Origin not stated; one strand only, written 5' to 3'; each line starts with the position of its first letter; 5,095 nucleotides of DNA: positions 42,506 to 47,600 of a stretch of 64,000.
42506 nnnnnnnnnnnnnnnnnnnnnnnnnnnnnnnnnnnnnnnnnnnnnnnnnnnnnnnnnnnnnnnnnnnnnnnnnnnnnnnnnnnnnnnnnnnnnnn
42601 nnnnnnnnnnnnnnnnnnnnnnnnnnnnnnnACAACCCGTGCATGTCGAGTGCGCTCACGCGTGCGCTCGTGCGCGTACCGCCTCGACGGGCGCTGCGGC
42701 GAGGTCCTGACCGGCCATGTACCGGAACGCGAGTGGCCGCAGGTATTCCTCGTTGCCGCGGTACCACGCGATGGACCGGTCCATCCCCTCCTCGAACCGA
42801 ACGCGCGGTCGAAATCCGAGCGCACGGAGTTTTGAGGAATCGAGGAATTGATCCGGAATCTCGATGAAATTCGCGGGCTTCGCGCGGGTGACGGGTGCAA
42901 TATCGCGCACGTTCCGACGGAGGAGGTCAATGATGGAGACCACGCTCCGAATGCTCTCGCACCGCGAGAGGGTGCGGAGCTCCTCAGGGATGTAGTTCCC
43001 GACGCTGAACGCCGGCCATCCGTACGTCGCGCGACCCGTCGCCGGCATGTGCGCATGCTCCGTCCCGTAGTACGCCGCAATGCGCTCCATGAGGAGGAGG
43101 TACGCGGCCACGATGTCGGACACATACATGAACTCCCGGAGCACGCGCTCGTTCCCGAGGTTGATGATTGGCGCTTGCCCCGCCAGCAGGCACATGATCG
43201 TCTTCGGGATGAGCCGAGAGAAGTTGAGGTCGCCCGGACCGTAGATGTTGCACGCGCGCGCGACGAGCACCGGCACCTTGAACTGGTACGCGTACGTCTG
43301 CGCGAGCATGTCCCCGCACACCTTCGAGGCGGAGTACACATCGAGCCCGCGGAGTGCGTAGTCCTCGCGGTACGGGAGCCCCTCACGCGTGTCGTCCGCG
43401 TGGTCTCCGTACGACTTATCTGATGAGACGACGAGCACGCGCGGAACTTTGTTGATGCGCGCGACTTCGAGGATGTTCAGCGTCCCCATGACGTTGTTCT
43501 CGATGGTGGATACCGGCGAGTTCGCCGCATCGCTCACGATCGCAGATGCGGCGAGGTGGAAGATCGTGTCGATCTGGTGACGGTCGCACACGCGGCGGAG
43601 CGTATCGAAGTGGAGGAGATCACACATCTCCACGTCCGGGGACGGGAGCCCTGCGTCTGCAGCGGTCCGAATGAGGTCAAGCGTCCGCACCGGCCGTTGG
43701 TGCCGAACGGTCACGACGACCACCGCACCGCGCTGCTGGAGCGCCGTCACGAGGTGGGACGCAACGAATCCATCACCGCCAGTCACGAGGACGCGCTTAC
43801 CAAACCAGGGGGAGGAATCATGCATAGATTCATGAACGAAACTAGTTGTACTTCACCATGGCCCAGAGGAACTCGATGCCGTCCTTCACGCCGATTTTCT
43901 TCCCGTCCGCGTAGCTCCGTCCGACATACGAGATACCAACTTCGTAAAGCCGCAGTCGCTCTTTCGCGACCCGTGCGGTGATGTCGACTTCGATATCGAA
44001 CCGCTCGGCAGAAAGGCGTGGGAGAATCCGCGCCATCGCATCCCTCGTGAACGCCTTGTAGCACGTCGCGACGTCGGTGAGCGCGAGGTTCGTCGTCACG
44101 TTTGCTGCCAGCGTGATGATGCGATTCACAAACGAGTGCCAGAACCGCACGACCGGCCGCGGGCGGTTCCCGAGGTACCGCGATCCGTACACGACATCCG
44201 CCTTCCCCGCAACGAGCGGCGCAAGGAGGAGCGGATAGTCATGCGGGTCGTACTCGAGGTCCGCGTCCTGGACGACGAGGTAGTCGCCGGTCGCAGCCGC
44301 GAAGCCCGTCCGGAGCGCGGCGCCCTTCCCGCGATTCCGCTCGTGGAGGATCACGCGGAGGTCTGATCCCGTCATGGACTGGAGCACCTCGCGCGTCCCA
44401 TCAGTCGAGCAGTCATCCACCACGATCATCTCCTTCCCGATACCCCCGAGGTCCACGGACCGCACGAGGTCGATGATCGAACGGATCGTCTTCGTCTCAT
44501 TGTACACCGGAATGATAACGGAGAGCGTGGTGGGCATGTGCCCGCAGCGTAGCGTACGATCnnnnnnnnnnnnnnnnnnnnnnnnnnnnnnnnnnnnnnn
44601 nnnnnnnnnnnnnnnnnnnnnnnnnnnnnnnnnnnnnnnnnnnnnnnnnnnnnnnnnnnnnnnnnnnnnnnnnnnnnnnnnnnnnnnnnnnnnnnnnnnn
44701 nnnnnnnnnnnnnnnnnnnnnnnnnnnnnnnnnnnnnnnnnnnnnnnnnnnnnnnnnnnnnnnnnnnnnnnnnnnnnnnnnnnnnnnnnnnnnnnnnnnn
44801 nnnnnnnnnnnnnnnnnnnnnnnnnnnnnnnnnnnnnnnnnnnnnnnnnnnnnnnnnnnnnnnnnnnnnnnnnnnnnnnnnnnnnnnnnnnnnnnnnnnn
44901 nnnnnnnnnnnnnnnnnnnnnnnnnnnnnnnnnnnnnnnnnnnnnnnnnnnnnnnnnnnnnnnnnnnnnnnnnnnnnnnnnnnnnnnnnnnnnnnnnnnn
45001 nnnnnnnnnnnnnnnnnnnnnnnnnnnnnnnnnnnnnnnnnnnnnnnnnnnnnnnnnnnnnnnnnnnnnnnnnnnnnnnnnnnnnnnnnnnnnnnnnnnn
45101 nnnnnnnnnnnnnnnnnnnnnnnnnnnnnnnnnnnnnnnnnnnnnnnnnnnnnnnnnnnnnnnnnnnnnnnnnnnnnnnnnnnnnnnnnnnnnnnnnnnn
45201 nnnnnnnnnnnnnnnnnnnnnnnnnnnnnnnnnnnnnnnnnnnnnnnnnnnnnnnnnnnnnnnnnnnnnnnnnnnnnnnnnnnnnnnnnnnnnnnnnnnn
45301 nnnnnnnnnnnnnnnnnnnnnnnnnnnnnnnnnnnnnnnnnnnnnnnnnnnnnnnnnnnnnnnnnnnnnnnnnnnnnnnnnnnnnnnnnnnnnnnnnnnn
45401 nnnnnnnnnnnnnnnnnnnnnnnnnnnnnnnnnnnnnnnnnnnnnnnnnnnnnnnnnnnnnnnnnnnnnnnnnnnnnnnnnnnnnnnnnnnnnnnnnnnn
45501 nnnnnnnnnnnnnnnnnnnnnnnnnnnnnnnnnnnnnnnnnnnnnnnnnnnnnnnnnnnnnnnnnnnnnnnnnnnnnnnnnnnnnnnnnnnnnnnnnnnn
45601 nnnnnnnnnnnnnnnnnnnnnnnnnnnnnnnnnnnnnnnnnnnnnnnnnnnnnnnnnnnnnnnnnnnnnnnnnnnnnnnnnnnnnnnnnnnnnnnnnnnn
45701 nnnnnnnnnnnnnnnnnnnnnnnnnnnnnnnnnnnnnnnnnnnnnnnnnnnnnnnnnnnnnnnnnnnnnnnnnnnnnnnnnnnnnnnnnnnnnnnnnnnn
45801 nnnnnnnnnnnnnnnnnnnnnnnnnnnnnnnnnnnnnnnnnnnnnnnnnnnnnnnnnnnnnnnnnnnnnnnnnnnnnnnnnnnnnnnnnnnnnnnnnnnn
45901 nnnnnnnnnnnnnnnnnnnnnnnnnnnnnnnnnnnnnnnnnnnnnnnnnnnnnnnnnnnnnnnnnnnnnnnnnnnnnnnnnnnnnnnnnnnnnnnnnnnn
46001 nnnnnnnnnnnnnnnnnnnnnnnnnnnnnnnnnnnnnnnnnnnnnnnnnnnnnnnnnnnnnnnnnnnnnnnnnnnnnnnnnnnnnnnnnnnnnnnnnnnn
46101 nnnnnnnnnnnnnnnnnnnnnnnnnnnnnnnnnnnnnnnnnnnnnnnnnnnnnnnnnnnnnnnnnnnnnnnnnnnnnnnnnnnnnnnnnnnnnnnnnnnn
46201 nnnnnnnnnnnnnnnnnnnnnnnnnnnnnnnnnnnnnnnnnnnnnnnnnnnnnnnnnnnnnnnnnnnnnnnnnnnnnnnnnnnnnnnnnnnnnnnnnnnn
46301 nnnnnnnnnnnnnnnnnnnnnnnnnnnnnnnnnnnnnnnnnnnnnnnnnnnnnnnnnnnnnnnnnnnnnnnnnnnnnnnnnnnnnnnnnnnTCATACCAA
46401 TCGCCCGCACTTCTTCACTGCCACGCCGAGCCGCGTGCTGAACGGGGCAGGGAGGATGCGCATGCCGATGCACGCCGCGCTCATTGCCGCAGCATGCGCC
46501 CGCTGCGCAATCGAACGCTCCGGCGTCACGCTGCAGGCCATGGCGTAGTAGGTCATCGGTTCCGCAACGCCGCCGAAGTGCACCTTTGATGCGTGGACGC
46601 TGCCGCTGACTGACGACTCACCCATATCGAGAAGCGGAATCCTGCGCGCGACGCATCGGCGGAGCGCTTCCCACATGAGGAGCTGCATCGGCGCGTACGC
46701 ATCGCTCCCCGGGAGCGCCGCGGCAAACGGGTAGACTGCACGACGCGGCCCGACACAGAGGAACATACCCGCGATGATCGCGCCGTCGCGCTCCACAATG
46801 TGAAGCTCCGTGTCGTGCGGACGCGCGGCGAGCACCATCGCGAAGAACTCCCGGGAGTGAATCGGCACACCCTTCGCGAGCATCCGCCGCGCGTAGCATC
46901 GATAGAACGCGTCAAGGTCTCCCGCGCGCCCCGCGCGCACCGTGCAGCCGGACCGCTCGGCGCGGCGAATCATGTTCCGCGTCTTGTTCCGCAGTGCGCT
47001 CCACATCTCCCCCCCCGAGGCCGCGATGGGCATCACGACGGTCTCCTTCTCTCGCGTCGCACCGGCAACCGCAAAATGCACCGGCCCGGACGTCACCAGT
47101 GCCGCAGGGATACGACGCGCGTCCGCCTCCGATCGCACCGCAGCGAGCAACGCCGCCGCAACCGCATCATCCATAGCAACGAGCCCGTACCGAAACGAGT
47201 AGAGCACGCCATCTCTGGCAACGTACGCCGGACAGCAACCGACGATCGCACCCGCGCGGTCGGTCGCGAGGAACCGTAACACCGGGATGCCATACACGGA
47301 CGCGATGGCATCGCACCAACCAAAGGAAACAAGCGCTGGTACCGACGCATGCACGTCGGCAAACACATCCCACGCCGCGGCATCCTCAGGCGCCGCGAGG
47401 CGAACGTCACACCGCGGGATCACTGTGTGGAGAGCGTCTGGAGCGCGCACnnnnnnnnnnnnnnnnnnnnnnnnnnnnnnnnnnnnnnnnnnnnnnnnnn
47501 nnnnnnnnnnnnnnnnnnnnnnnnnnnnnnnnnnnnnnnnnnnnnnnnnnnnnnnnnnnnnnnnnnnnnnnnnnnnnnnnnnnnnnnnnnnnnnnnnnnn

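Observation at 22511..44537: Two paralogous GT2(DPM1-like) + GT-C(ArnT-like) modules in one locus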

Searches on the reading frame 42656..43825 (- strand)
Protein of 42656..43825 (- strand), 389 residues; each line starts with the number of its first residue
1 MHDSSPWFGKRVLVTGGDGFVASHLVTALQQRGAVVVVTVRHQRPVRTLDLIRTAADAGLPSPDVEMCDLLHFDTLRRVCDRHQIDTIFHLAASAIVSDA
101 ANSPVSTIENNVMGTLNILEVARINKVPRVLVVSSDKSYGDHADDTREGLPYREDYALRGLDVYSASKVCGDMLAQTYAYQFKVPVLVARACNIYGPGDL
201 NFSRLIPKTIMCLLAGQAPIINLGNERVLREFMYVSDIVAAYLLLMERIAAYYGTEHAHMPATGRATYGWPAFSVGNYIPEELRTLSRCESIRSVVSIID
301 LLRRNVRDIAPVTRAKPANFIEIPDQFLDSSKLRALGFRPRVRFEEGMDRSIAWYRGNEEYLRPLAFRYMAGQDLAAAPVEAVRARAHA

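Call 7: search_protein_families(library=pfam, proteins=[window:42656-43825:-], max_evalue=0.001)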
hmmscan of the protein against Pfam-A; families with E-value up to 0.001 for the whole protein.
window:42656-43825:- (389 aa): 7 families
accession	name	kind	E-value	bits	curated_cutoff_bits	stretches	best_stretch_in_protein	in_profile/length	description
PF01370.27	Epimerase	-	2.6e-51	174.8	20.9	1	12-250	1-229/240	NAD dependent epimerase/dehydratase family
PF16363.11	GDP_Man_Dehyd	-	1.1e-44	153.7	27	1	13-349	1-330/332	GDP-mannose 4,6 dehydratase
PF01073.25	3Beta_HSD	-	1.4e-15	57.5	22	1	13-247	1-230/280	3-beta hydroxysteroid dehydrogenase/isomerase family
PF02719.21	Polysacc_synt_2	-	2.2e-15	57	20.2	1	12-138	1-131/293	Polysaccharide biosynthesis protein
PF07993.18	NAD_binding_4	-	8.1e-13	48.6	20.1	1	14-224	1-241/258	Male sterility protein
PF04321.23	RmlD_sub_bind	-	3.4e-12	46.5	27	1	11-256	2-210/287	RmlD substrate binding domain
PF13460.12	NAD_binding_10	-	0.00038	20.8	27.2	1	16-143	1-106/184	NAD(P)H-binding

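Call 32: search_solved_structures(query=window:42656-43825:-, max_evalue=1e-10)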
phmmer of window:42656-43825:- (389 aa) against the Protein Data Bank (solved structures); distinct sequences matched with E-value up to 1e-10: 66 (the best 60 are shown).
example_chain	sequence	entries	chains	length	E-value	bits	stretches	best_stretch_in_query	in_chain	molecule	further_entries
1bxk_A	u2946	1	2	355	9e-27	97.3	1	10-241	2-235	PROTEIN (DTDP-GLUCOSE 4,6-DEHYDRATASE)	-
5u4q_A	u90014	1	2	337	4.9e-25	91.6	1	11-356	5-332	dTDP-glucose 4,6-dehydratase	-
1rkx_A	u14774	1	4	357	4.7e-24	88.4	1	3-258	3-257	CDP-glucose-4,6-dehydratase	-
8du1_A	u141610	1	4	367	1.8e-23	86.5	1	10-241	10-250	dTDP-glucose 4,6-dehydratase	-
1g1a_A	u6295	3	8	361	7.3e-23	84.5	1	11-244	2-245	DTDP-D-GLUCOSE 4,6-DEHYDRATASE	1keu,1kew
1wvg_A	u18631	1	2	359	2.3e-22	82.8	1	3-250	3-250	CDP-glucose 4,6-dehydratase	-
2pk3_A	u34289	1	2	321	2.5e-22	82.7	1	11-247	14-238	GDP-6-deoxy-D-lyxo-4-hexulose reductase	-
8shh_A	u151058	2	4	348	2.6e-22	82.6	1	11-251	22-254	dTDP-glucose 4,6-dehydratase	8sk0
2hun_A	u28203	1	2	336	2.7e-22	82.6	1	11-246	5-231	336aa long hypothetical dTDP-glucose 4,6-dehydratase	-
1r66_A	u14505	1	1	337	3.8e-22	82.1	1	11-244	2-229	TDP-glucose-4,6-dehydratase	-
6bi4_A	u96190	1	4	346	6.8e-22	81.3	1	11-246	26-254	dTDP-glucose 4,6-dehydratase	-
1r6d_A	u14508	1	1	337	1.8e-21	79.8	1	11-244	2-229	TDP-glucose-4,6-dehydratase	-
7us5_A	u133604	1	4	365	4.8e-21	78.5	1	8-246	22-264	GDP-D-GLYCERO-D-MANNO-HEPTOSE 4,6-DEHYDRATASE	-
4lk3_A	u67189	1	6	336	1.4e-20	77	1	10-247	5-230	UDP-glucuronic acid decarboxylase 1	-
4gll_A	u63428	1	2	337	3.1e-20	75.8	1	10-247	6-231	UDP-glucuronic acid decarboxylase 1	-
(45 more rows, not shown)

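Call 59: search_protein_families(library=ncbifam, proteins=[window:42656-43825:-], max_evalue=0.00001)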
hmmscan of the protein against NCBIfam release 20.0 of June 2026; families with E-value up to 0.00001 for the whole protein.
window:42656-43825:- (389 aa): 23 families
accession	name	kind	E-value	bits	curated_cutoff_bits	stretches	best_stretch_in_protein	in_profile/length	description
TIGR02622.1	CDP_4_6_dhtase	equivalog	2e-43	148.9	278.45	1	7-357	2-332/352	CDP-glucose 4,6-dehydratase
TIGR01181.1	dTDP_gluc_dehyt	equivalog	1.8e-40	139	365.1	1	11-248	1-233/321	dTDP-glucose 4,6-dehydratase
TIGR04180.1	EDH_00030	hypoth_equivalog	9.4e-37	126.7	475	1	12-246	1-225/297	NAD-dependent 4,6-dehydratase LegB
NF007582.0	PRK10217.1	equivalog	2.6e-31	109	698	1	10-243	2-237/355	dTDP-glucose 4,6-dehydratase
NF007490.0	PRK10084.1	subfamily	6.3e-26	91.2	649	1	11-242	2-243/361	dTDP-glucose 4,6-dehydratase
TIGR01179.1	galE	equivalog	2.7e-20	72.5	262.3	1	11-196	1-178/332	UDP-glucose 4-epimerase GalE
NF047922.1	GDPFucSynFcl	equivalog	2.7e-19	69.7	500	1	10-359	3-305/308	GDP-L-fucose synthase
NF011728.1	PRK15181.1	equivalog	1.1e-17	64.1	760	1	10-244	16-247/348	Vi polysaccharide biosynthesis UDP-N-acetylglucosaminuronic acid C-4 epimerase TviC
TIGR02197.1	heptose_epim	equivalog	5.2e-16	58.7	274.6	1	12-248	1-232/316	ADP-glyceromanno-heptose 6-epimerase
NF042422.1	oxyalk_red_OleD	equivalog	3.1e-15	56.4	580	1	11-250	2-219/329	2-alkyl-3-oxoalkanoate reductase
TIGR03466.1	HpnA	hypoth_equivalog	1.7e-14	53.5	367.65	1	11-201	2-177/327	hopanoid-associated sugar epimerase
NF007956.0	PRK10675.1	subfamily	1.8e-14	53.7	394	1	11-156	2-140/338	UDP-glucose 4-epimerase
NF043036.1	ErythonDh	equivalog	2.8e-14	53.1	325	1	11-181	2-166/321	D-erythronate dehydrogenase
TIGR01214.1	rmlD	equivalog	2.4e-12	46.6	224.05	1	11-205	1-162/285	dTDP-4-dehydrorhamnose reductase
NF042423.1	oxyalk_red_Shew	equivalog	9.2e-12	44.7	580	1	10-245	9-220/331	2-alkyl-3-oxoalkanoate reductase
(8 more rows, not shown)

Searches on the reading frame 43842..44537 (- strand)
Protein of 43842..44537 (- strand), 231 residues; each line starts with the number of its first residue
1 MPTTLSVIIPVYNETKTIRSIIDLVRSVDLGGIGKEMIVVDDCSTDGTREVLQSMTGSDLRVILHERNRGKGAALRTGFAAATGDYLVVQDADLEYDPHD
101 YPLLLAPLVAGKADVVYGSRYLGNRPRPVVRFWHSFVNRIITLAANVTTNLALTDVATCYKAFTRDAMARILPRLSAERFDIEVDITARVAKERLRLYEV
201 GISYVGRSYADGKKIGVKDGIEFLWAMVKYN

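Call 4: search_protein_families(library=pfam, proteins=[window:43842-44537:-], max_evalue=0.01)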
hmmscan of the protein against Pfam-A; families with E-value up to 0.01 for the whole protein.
window:43842-44537:- (231 aa): 4 families
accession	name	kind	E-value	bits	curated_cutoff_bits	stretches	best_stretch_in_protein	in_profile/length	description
PF00535.33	Glycos_transf_2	-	6.1e-36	124.3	23.3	1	6-170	1-166/168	Glycosyl transferase family 2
PF13641.12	Glyco_tranf_2_3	-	4.1e-07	30.7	27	1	3-135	2-137/230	Glycosyltransferase like family 2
PF10111.15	Glyco_tranf_2_2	-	5.4e-06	26.5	27.3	1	6-93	1-91/276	Glycosyltransferase like family 2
PF13704.12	Glyco_tranf_2_4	-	0.00035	21.5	27.5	1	13-93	2-81/98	Glycosyl transferase family 2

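Call 5: search_protein_families(library=ncbifam, proteins=[window:43842-44537:-], max_evalue=0.01)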
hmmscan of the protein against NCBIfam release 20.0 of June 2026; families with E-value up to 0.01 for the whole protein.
window:43842-44537:- (231 aa): 23 families
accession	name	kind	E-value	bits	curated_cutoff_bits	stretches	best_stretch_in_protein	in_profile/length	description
TIGR04182.1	glyco_TIGR04182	equivalog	4.6e-34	118.1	325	1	6-229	3-216/293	S-layer glycoprotein N-glycosyltransferase AglJ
NF047588.1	GlcsyltransPgfSStrep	equivalog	3.3e-17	62.6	500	1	5-180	3-176/308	glycosyltransferase PgfS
NF007986.1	PRK10714.1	equivalog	6.6e-17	61.5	529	1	5-211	8-207/316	undecaprenyl-phosphate 4-deoxy-4-formamido-L-arabinose transferase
TIGR03937.1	PgaC_IcaA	equivalog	4.5e-16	58.8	422.3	1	4-105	46-147/407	poly-beta-1,6-N-acetyl-D-glucosamine synthase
NF058614.1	PPMAGASynPpgS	equivalog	4.8e-16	58.9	370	1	7-215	4-207/226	polyprenyl-phospho-N-acetylgalactosaminyl synthase PpgS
NF007482.0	PRK10073.1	equivalog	1.1e-15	57.5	423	1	3-115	6-117/334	glycosyltransferase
NF010496.0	PRK13915.1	equivalog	5.5e-15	55.2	262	1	3-111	31-145/307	glucosyl-3-phosphoglycerate synthase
TIGR03965.1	mycofact_glyco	equivalog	1.3e-14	54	280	1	4-116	75-187/467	mycofactocin biosynthesis glycosyltransferase MftF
NF047683.1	TeichurnBiosyTuaG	equivalog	2.3e-14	53.6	400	1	4-98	7-101/252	teichuronic acid biosynthesis protein TuaG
TIGR04283.1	glyco_like_mftF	equivalog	4.1e-14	52.7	182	1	5-116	1-104/221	TIGR04283 family arsenosugar biosynthesis glycosyltransferase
NF041875.1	EPS_EpsD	equivalog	4.6e-14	52.5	370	1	5-119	1-115/325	exopolysaccharide biosynthesis glycosyltransferase EpsD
NF041391.1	DPhHxTase_Halo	equivalog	2e-11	43.3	375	1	11-172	3-154/213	dolichyl-phosphate hexose transferase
NF053739.1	GlytfEpsEBac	equivalog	7.8e-08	31.6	450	1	5-93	3-92/265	glycosyltransferase EpsE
NF038302.1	EPS_HpsE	equivalog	1.3e-07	30.9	300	1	4-93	2-96/307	hormogonium polysaccharide biosynthesis glycosyltransferase HpsE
NF045692.1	OglycostaseCruG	equivalog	9.3e-07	28.1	600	1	4-98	42-142/386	2'-O-glycosyltransferase CruG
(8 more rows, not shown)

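Call 20: search_solved_structures(query=window:43842-44537:-, max_evalue=0.001)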
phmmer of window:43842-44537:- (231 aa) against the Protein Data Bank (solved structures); distinct sequences matched with E-value up to 0.001: 27.
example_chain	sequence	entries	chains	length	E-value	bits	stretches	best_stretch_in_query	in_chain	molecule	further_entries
5mlz_A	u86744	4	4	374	3.8e-17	65.8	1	5-153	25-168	Dolichol monophosphate mannose synthase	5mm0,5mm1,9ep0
9bhc_C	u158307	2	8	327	6.4e-16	61.8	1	5-213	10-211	Undecaprenyl-phosphate 4-deoxy-4-formamido-L-arabinose transferase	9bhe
8vxh_A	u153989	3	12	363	8.5e-16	61.4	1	5-213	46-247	Undecaprenyl-phosphate 4-deoxy-4-formamido-L-arabinose transferase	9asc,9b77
9hwj_A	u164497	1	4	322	2.3e-14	56.7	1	5-173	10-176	Undecaprenyl-phosphate 4-deoxy-4-formamido-L-arabinose transferase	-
7pdo_A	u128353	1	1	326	3e-11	46.5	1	4-112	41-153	Glucosyl-3-phosphoglycerate synthase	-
7p5l_A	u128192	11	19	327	3e-11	46.5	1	4-112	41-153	Glucosyl-3-phosphoglycerate synthase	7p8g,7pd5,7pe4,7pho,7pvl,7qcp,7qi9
4y6n_A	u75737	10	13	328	1.7e-10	44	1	4-119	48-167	Glucosyl-3-phosphoglycerate synthase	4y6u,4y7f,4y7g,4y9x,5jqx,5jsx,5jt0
3e25_A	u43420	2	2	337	1.8e-10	43.9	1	4-119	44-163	Putative uncharacterized protein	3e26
6yv7_B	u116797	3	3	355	1.9e-10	43.9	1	5-126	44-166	Glycosyl transferase, family 2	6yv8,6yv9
6yv7_A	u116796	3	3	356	1.9e-10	43.9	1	5-126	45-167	Glycosyl transferase, family 2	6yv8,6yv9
4ddz_A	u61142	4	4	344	1.9e-10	43.8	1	4-119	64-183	GLUCOSYL-3-PHOSPHOGLYCERATE SYNTHASE (GpgS) | Glucosyl-3-phosphoglycerate synthase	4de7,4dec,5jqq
6p61_A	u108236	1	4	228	1.3e-09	41.2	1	3-107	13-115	Glycosyltransferase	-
3ckj_A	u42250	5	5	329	4.3e-09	39.5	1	4-113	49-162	Putative uncharacterized protein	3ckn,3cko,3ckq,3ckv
2z87_A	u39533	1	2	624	2.7e-08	36.9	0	5-103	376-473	Chondroitin synthase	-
2z86_A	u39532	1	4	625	2.7e-08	36.8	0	5-103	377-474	Chondroitin synthase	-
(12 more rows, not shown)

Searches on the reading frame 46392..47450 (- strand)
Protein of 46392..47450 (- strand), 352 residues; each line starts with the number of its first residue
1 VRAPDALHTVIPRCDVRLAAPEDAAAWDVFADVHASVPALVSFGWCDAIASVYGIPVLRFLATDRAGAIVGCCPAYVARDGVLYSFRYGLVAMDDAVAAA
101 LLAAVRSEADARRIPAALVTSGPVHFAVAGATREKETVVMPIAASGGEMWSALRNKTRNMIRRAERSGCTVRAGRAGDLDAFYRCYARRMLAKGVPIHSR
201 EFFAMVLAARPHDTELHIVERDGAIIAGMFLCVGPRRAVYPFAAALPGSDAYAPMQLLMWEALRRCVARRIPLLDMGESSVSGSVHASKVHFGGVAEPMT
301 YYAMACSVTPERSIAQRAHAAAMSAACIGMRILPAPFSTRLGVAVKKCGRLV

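Call 7: search_protein_families(library=pfam, proteins=[window:46392-47450:-], max_evalue=0.001)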
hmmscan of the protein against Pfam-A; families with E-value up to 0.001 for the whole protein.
window:46392-47450:- (352 aa): 3 families
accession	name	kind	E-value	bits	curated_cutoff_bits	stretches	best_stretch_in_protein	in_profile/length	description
PF13480.13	Acetyltransf_6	-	1.1e-16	61.7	22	1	153-278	3-136/143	Acetyltransferase (GNAT) domain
PF02388.22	FemAB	-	2.5e-08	33.6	24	1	149-217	166-234/406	FemAB family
PF04339.18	FemAB_like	-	0.00099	18.8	27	0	175-234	210-270/369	Peptidogalycan biosysnthesis/recognition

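Call 59: search_protein_families(library=ncbifam, proteins=[window:46392-47450:-], max_evalue=0.00001)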
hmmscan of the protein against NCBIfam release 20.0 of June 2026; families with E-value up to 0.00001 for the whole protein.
window:46392-47450:- (352 aa): 2 families
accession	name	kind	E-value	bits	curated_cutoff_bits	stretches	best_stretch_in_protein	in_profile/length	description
TIGR03019.1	pepcterm_femAB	equivalog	6.4e-33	114.2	260.35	1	25-301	1-283/330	FemAB family XrtA/PEP-CTERM system-associated protein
NF047883.1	UAcmpLyAlTFemX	equivalog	1.9e-06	27.4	500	1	153-278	167-294/337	UDP-N-acetylmuramoylpentapeptide-lysine N(6)-alanyltransferase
